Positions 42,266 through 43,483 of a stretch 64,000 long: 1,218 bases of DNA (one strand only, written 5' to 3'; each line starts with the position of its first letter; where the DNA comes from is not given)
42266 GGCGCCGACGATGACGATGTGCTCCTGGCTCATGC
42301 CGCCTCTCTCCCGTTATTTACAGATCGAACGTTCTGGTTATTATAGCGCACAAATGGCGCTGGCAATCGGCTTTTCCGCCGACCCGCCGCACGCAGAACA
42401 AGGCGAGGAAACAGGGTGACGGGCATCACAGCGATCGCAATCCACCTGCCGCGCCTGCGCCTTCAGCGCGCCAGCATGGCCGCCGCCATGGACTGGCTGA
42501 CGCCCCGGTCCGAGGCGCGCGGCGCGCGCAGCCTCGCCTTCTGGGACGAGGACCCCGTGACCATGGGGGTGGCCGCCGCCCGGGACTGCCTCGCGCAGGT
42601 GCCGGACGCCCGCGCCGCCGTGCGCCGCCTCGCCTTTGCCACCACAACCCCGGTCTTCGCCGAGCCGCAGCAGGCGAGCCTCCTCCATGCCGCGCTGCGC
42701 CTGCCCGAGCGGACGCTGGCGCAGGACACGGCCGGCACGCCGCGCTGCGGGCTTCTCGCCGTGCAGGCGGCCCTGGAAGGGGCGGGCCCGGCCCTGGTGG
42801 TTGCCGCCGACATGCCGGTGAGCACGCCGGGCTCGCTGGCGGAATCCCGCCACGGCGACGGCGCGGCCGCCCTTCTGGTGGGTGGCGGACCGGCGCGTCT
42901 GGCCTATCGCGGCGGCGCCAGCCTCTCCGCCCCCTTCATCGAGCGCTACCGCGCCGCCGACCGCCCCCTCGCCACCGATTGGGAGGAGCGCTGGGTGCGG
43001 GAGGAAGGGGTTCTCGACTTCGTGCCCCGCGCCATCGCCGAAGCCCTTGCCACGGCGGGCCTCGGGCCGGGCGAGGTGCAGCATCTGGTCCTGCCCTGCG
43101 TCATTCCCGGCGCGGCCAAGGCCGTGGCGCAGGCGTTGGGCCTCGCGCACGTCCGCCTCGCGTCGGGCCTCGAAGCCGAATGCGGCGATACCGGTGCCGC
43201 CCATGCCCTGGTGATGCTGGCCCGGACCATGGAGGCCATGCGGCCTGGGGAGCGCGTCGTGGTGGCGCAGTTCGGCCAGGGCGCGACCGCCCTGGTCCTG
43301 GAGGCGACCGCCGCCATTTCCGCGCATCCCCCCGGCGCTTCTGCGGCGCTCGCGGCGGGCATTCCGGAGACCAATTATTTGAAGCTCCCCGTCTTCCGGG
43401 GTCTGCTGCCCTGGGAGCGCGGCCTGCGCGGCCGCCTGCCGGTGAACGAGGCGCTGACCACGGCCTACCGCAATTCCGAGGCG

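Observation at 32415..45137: TetR-controlled cluster for CoA-thioester-dependent aromatic acid dioxygenation, ipf (ibuprofen)-like in gene content but with extra CoA-chemistry genes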

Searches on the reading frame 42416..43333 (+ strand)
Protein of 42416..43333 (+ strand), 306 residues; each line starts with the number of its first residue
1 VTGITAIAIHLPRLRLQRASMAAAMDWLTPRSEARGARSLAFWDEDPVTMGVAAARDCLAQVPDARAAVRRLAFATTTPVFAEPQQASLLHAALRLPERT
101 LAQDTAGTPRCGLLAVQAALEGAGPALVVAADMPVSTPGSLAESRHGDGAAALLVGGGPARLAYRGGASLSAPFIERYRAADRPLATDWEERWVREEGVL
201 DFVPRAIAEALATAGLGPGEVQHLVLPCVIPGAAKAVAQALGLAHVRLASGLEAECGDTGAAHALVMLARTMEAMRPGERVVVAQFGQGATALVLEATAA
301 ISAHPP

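Call 37: search_solved_structures(query=window:42416-43333:+, max_evalue=10, show_alignments=5)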
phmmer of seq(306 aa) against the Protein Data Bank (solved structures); distinct sequences matched with E-value up to 10: 13.
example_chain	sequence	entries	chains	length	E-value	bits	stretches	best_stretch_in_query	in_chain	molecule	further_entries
5m3k_A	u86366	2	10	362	1e-15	61.2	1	38-302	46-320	PhlA | Hydroxymethylglutaryl-CoA synthase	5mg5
9skh_A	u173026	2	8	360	1.3e-13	54.3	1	39-304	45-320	2,4-diacetylphloroglucinol biosynthesis protein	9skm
1ub7_A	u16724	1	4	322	1.8e-06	30.9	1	2-292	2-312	3-oxoacyl-[acyl-carrier protein] synthase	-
8s81_A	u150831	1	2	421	0.00043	23.1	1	36-169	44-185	HMG-CoA synthase-like protein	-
3h76_A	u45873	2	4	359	0.04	16.7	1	205-291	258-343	PQS biosynthetic enzyme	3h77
3il3_A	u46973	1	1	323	0.041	16.6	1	23-105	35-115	3-oxoacyl-[acyl-carrier-protein] synthase 3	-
5dwz_C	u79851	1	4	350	0.05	16.3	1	202-288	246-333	3-oxoacyl-[acyl-carrier-protein] synthase 3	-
6et3_A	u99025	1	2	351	0.051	16.3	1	202-288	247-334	PqsC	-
6et0_A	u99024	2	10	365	0.054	16.2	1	202-288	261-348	PqsC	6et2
6esz_A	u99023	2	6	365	0.055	16.2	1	202-288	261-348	PqsC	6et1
3h78_A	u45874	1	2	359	0.074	15.8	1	205-291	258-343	PQS biosynthetic enzyme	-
2ebd_A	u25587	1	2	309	0.49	13.1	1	24-270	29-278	3-oxoacyl-[acyl-carrier-protein] synthase 3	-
1xpl_A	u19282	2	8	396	0.78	12.4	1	3-166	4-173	3-hydroxy-3-methylglutaryl CoA synthase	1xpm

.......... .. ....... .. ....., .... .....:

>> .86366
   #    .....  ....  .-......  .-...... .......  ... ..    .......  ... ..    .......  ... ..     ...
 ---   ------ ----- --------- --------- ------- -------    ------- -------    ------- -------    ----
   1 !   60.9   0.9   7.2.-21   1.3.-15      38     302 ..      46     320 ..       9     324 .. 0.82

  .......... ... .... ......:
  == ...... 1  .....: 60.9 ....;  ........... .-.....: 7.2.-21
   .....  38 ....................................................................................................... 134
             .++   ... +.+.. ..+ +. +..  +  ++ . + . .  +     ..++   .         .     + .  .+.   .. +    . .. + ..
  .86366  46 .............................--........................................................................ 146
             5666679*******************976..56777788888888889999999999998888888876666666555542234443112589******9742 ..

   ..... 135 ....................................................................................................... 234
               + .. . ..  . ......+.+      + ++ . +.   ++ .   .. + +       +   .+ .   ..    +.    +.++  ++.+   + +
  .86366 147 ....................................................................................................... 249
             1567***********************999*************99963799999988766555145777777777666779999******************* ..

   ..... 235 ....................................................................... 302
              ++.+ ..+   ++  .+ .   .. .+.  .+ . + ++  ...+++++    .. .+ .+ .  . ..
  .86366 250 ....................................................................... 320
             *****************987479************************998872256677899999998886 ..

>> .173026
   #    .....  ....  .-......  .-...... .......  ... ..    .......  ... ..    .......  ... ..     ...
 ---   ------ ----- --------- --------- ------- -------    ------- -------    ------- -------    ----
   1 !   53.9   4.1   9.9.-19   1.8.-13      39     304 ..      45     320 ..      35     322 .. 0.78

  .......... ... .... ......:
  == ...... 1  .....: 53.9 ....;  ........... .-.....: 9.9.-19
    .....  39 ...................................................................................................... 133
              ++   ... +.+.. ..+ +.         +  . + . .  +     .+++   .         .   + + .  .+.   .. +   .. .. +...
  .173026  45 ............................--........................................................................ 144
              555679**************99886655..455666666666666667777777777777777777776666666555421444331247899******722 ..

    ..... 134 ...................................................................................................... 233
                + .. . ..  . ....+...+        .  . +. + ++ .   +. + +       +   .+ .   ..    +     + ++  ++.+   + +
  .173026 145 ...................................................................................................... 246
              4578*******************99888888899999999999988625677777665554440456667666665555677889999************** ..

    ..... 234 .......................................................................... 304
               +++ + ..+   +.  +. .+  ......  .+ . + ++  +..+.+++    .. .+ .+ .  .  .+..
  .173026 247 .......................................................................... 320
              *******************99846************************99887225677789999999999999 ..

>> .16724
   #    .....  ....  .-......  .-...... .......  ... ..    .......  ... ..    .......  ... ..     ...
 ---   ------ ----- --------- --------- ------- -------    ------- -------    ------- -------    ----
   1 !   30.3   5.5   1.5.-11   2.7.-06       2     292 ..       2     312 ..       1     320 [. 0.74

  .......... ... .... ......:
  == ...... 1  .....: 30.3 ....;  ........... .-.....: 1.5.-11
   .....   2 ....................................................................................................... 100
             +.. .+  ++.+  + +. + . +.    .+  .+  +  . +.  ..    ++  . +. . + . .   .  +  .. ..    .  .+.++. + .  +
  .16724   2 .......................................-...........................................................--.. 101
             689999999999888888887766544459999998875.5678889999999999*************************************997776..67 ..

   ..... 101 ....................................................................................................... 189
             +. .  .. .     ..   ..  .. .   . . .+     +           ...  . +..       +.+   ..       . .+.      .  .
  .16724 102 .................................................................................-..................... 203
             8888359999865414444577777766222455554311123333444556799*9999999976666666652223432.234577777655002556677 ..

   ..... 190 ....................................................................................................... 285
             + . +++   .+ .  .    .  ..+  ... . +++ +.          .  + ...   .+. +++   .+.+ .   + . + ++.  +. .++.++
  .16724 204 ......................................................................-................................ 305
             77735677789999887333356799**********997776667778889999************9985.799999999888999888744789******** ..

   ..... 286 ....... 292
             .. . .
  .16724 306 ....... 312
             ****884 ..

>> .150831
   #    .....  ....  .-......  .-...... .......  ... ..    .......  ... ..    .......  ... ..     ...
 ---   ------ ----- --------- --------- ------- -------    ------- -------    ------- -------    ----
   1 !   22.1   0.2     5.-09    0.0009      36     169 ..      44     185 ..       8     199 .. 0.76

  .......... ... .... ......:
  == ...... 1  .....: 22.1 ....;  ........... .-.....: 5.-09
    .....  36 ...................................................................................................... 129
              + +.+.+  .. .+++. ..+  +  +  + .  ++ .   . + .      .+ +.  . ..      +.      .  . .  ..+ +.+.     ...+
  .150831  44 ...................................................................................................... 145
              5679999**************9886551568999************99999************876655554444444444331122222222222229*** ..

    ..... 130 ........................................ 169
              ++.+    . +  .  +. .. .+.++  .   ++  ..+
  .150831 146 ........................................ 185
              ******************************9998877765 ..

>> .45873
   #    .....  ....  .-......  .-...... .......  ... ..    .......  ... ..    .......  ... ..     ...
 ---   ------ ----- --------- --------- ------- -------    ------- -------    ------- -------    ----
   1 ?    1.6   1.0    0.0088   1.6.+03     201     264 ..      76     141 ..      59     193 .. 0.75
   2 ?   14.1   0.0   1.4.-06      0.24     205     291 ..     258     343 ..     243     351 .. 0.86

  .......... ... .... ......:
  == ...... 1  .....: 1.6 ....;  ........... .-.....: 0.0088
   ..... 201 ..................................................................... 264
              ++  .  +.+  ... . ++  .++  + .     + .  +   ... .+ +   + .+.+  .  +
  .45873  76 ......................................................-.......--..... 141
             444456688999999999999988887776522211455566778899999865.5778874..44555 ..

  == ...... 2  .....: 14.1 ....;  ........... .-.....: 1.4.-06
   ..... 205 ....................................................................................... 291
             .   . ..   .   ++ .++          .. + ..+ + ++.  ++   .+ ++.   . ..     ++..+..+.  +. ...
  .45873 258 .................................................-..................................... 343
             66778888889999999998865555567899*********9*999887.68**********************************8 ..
